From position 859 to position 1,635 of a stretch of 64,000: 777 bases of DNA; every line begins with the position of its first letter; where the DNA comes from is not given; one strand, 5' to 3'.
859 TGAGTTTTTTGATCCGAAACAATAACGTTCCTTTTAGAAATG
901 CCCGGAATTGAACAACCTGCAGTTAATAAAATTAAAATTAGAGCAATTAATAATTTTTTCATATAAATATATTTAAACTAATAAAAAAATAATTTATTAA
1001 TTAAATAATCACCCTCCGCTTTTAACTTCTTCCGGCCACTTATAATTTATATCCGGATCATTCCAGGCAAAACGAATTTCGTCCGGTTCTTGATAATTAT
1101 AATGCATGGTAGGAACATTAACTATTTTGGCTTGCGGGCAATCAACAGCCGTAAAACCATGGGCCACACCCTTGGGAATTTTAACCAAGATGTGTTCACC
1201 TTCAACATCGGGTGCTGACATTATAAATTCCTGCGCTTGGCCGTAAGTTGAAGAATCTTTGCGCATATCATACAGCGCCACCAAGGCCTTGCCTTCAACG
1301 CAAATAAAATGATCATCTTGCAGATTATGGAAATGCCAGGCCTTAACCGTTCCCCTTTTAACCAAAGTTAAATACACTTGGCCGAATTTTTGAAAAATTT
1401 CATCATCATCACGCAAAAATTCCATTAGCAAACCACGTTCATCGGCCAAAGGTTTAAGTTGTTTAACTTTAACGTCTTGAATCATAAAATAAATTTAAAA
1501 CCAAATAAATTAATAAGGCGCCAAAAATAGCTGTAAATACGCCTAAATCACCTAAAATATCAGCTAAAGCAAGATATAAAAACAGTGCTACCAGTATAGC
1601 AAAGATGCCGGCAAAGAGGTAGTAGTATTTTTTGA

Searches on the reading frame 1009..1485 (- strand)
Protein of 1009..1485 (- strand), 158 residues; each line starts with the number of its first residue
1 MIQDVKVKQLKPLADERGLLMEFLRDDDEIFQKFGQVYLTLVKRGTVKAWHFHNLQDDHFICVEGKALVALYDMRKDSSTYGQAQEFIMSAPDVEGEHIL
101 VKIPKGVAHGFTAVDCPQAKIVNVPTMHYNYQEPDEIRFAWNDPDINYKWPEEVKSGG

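Call 36: find_encoding_contigs(protein=window:1009-1485:-, flank=10000, max_places=2)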
Protein window:1009-1485:- (158 aa): 5 contigs read that carry it; 2 places shown.
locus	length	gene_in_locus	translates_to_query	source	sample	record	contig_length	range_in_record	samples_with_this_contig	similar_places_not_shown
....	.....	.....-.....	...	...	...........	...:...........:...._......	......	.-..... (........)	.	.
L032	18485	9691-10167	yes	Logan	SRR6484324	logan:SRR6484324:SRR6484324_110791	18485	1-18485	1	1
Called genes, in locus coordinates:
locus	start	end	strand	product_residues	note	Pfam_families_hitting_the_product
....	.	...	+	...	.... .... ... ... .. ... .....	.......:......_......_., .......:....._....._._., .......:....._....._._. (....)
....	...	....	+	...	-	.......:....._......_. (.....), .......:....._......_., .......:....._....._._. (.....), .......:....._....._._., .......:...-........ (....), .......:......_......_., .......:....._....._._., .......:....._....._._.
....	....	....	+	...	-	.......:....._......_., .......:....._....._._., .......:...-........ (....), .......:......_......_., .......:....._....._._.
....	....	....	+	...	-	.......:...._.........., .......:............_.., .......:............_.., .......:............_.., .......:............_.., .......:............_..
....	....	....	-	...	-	-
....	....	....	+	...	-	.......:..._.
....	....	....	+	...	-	-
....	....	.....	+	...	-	-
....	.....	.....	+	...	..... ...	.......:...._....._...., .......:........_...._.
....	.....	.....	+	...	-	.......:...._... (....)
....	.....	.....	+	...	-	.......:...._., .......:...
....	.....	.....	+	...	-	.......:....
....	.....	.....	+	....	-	?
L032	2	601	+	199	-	?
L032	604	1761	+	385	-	PF08323:Glyco_transf_5 (faint), PF13439:Glyco_transf_4, PF13477:Glyco_trans_4_2 (faint), PF13579:Glyco_trans_4_4, PF20706:GT4-conflict (weak), PF00534:Glycos_transf_1, PF13692:Glyco_trans_1_4, PF13524:Glyco_trans_1_2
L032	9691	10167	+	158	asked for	PF00908:dTDP_sugar_isom, PF14667:Polysacc_synt_C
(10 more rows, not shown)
